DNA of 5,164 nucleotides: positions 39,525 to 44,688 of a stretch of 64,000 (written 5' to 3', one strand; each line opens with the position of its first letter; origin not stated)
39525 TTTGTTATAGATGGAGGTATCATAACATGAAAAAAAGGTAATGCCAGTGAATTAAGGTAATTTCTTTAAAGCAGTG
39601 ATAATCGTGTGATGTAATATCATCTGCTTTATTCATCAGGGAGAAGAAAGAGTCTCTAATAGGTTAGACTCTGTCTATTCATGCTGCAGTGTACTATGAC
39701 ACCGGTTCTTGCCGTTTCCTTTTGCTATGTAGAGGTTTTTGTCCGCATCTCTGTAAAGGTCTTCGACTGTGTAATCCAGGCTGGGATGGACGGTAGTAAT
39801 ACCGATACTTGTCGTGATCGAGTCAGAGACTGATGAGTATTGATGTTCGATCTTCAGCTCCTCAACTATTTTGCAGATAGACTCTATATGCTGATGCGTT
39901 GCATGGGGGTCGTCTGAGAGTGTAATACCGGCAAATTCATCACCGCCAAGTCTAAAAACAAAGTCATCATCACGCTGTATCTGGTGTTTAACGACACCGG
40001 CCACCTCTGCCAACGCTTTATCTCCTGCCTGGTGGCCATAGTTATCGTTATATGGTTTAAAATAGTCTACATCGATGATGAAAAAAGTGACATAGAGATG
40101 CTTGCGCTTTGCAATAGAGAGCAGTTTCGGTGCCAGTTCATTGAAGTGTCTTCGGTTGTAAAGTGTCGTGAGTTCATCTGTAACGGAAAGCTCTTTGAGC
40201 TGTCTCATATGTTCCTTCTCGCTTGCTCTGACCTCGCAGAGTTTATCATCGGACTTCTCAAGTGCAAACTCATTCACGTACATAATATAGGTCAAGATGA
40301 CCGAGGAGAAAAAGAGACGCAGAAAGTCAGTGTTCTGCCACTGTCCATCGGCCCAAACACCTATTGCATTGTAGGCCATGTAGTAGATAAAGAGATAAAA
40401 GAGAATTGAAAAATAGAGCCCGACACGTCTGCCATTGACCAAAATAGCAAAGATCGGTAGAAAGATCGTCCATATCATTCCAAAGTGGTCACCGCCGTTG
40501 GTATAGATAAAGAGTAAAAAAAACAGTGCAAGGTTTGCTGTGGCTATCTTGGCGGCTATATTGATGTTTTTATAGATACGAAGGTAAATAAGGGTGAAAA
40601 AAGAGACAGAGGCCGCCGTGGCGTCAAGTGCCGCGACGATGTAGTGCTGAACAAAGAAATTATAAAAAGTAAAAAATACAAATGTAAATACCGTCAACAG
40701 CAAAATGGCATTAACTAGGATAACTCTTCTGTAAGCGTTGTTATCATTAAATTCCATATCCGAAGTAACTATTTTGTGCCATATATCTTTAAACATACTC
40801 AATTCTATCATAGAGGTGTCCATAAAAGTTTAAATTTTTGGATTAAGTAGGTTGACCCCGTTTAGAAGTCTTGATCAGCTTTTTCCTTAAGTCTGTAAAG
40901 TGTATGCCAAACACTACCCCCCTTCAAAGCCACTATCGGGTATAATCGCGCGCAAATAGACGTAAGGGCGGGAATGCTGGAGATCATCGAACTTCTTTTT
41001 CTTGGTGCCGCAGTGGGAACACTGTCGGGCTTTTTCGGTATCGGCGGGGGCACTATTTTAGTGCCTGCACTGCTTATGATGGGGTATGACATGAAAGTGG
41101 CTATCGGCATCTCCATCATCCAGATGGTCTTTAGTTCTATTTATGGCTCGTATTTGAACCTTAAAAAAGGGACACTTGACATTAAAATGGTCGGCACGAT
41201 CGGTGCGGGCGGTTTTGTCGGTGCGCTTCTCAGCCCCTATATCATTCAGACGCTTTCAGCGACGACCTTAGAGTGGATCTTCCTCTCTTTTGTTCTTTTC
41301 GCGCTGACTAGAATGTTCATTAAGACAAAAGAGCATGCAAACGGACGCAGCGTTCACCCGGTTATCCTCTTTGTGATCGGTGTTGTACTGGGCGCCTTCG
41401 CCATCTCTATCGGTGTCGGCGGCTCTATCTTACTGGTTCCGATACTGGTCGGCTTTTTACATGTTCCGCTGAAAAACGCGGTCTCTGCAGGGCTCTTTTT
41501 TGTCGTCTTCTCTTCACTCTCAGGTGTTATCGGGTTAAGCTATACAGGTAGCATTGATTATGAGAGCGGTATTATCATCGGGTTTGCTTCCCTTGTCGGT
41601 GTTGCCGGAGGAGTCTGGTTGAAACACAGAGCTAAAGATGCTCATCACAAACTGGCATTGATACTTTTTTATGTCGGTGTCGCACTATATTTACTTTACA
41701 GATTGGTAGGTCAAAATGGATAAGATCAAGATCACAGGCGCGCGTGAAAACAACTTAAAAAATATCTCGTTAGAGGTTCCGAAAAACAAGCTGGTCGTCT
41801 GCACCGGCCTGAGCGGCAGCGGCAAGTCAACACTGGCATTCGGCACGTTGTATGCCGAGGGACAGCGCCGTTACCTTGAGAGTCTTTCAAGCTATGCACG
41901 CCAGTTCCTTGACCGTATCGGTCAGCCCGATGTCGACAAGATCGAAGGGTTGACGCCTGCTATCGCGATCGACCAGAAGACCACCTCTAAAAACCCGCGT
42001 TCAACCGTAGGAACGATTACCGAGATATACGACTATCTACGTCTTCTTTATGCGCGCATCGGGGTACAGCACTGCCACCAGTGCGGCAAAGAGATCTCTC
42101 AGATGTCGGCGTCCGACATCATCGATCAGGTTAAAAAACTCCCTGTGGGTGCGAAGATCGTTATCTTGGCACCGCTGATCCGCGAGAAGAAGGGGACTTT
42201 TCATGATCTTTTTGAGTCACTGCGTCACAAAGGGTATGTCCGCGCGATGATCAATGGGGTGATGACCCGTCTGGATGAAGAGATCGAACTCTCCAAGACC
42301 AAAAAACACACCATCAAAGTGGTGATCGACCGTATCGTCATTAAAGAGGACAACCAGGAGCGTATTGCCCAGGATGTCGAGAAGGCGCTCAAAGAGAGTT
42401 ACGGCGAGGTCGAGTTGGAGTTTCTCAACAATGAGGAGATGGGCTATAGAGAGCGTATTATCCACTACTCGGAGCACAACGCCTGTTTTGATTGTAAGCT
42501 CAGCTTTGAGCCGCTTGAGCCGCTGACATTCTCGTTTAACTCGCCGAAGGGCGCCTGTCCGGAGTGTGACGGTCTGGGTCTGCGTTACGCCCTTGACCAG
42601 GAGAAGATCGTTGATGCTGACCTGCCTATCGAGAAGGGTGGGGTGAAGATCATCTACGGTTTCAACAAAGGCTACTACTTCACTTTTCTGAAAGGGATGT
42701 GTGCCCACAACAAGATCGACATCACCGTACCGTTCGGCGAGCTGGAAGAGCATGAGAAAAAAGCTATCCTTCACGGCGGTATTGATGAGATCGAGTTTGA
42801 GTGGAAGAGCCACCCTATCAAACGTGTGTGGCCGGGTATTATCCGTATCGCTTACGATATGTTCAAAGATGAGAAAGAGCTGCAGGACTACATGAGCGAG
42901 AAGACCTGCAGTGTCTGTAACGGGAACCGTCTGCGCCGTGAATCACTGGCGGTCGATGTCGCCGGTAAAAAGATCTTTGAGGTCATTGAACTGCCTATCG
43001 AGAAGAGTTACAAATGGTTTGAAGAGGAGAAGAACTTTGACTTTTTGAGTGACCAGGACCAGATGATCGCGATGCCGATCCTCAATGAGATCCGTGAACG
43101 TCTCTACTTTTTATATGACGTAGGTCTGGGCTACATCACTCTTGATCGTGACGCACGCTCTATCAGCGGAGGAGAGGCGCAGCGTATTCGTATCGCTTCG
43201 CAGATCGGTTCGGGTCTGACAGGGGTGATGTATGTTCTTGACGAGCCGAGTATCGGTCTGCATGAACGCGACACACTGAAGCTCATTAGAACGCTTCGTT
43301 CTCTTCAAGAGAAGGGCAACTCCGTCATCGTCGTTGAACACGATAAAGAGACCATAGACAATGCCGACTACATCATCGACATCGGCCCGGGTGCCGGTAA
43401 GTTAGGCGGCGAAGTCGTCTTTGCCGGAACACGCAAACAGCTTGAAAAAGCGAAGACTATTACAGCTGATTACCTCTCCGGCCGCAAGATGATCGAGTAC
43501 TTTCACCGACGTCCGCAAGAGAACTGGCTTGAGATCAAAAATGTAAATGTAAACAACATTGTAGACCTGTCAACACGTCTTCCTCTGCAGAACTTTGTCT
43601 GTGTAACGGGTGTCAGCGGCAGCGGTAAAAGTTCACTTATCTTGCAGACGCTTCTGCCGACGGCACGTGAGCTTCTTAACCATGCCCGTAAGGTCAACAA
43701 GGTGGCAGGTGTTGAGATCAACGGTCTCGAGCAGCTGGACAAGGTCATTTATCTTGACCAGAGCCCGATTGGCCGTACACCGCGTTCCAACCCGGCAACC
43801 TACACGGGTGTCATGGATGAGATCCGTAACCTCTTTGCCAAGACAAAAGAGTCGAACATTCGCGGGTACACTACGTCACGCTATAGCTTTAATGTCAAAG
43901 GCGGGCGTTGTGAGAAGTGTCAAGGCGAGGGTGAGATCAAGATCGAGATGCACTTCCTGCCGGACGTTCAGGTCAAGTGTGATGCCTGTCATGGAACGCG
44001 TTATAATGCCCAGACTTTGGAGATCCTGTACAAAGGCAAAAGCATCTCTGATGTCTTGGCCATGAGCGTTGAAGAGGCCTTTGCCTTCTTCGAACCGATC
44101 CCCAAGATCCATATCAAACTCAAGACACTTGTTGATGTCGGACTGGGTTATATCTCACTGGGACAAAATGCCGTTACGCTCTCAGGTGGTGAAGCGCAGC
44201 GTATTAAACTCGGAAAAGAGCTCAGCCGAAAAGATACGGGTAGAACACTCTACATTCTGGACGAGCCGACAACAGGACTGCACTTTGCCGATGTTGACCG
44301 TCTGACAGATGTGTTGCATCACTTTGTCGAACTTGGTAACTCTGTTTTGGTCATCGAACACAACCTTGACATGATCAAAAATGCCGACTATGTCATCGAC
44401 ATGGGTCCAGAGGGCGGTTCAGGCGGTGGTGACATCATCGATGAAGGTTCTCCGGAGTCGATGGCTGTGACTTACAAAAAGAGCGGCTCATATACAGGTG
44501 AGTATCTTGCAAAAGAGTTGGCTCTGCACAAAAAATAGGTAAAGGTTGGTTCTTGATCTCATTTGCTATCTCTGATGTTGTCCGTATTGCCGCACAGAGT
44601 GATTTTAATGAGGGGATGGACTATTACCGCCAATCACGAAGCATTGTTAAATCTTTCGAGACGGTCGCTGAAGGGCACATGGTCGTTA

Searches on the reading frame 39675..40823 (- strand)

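Call 89: search_protein_families(library=pfam, proteins=[window:39675-40823:-], max_evalue=0.00001)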
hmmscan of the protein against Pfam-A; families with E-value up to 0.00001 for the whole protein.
window:39675-40823:- (382 aa): 2 families
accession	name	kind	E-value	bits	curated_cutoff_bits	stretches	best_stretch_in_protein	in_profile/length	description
PF00990.26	GGDEF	-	4.4e-41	140.8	23.8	1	214-374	2-161/161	Diguanylate cyclase, GGDEF domain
PF20966.2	MASE6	-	1.8e-10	41.6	27.4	1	25-195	1-170/170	MASE6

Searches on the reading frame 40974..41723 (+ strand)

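Call 12: search_protein_families(library=ncbifam, proteins=[window:40974-41723:+])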
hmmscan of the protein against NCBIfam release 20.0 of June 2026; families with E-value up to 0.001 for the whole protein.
window:40974-41723:+ (249 aa): 1 family
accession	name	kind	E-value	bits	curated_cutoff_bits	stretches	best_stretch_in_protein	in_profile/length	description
NF040961.1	MamO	equivalog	0.00026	19.4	800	0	9-113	533-646/648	magnetosome protein MamO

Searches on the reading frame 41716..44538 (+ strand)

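Call 4: search_protein_families(library=pfam, proteins=[window:41716-44538:+])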
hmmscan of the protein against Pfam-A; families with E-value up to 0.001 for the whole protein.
window:41716-44538:+ (940 aa): 11 families
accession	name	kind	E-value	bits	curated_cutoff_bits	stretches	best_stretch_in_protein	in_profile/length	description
PF17760.6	UvrA_inter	-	1.2e-34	118.9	23.3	1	131-235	2-106/109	UvrA interaction domain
PF00005.33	ABC_tran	-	6.1e-15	56.5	25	0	14-41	1-28/137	ABC transporter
PF17755.6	UvrA_DNA-bind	-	2.4e-13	50.8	23.2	1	294-377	1-90/110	UvrA DNA-binding domain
PF20703.3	nSTAND1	-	9.4e-10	39.1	27.1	1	616-676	24-86/379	Novel STAND NTPase 1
PF02463.25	SMC_N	-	2e-09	37.6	40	0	202-556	97-211/220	RecF/RecN/SMC N terminal domain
PF13555.12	AAA_29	-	7.8e-07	29.2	27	0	624-653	21-53/61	P-loop containing region of AAA domain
PF13191.12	AAA_16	-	9e-07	30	32.6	0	625-647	24-45/167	AAA ATPase domain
PF20720.3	nSTAND3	-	3.2e-05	24.1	27.2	0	621-679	13-70/155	Novel STAND NTPase 3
PF03193.22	RsgA_GTPase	-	7.6e-05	23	30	0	605-650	87-130/174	RsgA GTPase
PF13401.12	AAA_22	-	0.00024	21.8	27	0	25-41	6-22/130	AAA domain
PF00684.25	DnaJ_CXXCXGXG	-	0.00066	20.3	32.7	0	730-762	16-51/65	DnaJ central domain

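Call 5: search_protein_families(library=padloc, proteins=[window:41716-44538:+])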
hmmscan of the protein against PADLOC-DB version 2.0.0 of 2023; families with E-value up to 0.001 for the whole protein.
window:41716-44538:+ (940 aa): 11 families
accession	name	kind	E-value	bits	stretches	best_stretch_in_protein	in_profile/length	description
PDLC04135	mad3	-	8.1e-87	290.2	3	611-918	9-358/374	mads_3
PDLC04140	mad8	-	1.6e-29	101.5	3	615-887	17-237/314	mads_8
PDLC02914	ATPase-Toprim_I-B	-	8.7e-09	33.1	0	605-643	5-43/443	-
PDLC03878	NsnB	-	7.3e-08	30.5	0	620-651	16-46/345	-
PDLC04242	PDC-M01A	-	1.6e-06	24.6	0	478-540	399-462/566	-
PDLC02915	ATPase-Toprim_I-B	-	8.1e-06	22.9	0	830-889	243-301/623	-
PDLC04175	HEC-01A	-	5.3e-05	20.4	0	819-872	246-298/363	-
PDLC03859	LmuB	-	0.00012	19.5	0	3-40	7-40/611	-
PDLC02911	VakA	-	0.00037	19.1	0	24-50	2-26/163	-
PDLC04182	HEC-01A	-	0.00043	17.4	0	602-642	10-48/406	-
PDLC04541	PDC-M25A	-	0.00067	16.9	0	607-646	2-41/380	-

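Call 12: search_protein_families(library=ncbifam, proteins=[window:41716-44538:+])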
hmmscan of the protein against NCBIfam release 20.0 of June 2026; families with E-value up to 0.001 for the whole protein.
window:41716-44538:+ (940 aa): 156 families (the best 25 are shown)
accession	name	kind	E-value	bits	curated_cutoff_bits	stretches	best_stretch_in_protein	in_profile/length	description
NF001503.0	PRK00349.1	equivalog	0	1370.2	1147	1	1-935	3-941/943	excinuclease ABC subunit UvrA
TIGR00630.1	uvra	equivalog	0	1326.5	729.8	1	3-917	1-924/924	excinuclease ABC subunit UvrA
NF001885.0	PRK00635.1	equivalog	2.8e-198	661.3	3054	1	4-921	6-909/1809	excinuclease ABC subunit A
TIGR02857.1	CydD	equivalog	6e-33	114.6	435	2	812-896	448-529/529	thiol reductant ABC exporter subunit CydD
TIGR03608.1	L_ocin_972_ABC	subfamily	3.7e-29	101.7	254.85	2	462-556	115-206/206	putative bacteriocin export ABC transporter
NF040873.1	AztA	equivalog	9.8e-28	97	220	2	818-894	116-189/191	zinc ABC transporter ATP-binding protein AztA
TIGR04521.1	ECF_ATPase_2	equivalog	5.8e-27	94.5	330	2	465-559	127-221/279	energy-coupling factor transporter ATPase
TIGR02673.1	FtsE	equivalog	9.1e-27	94.1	264.85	2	477-550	132-203/214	cell division ATP-binding protein FtsE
TIGR04520.1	ECF_ATPase_1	equivalog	4.7e-24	85.3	315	2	476-558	130-211/269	energy-coupling factor transporter ATPase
NF010068.0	PRK13548.1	equivalog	2.5e-22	79.2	261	2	819-887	135-206/261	heme ABC transporter ATP-binding protein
NF002981.0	PRK03695.1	equivalog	5.6e-22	78.3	281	2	814-891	123-205/253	vitamin B12 ABC transporter ATP-binding protein BtuD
TIGR02982.1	heterocyst_DevA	subfamily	3.5e-21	75.8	295.8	1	465-559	125-217/220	ABC exporter ATP-binding subunit, DevA family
NF007601.2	PRK10247.1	equivalog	5.6e-21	75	292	2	803-895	113-203/204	iron efflux ABC transporter ATP-binding subunit FetA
NF009945.0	PRK13409.1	equivalog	6.6e-21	74.6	469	2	475-559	205-287/592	ribosome biogenesis/translation initiation ATPase RLI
NF008379.0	PRK11174.1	equivalog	2.7e-20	72.6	684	2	814-897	478-557/588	heme ABC transporter permease/ATP-binding protein CydD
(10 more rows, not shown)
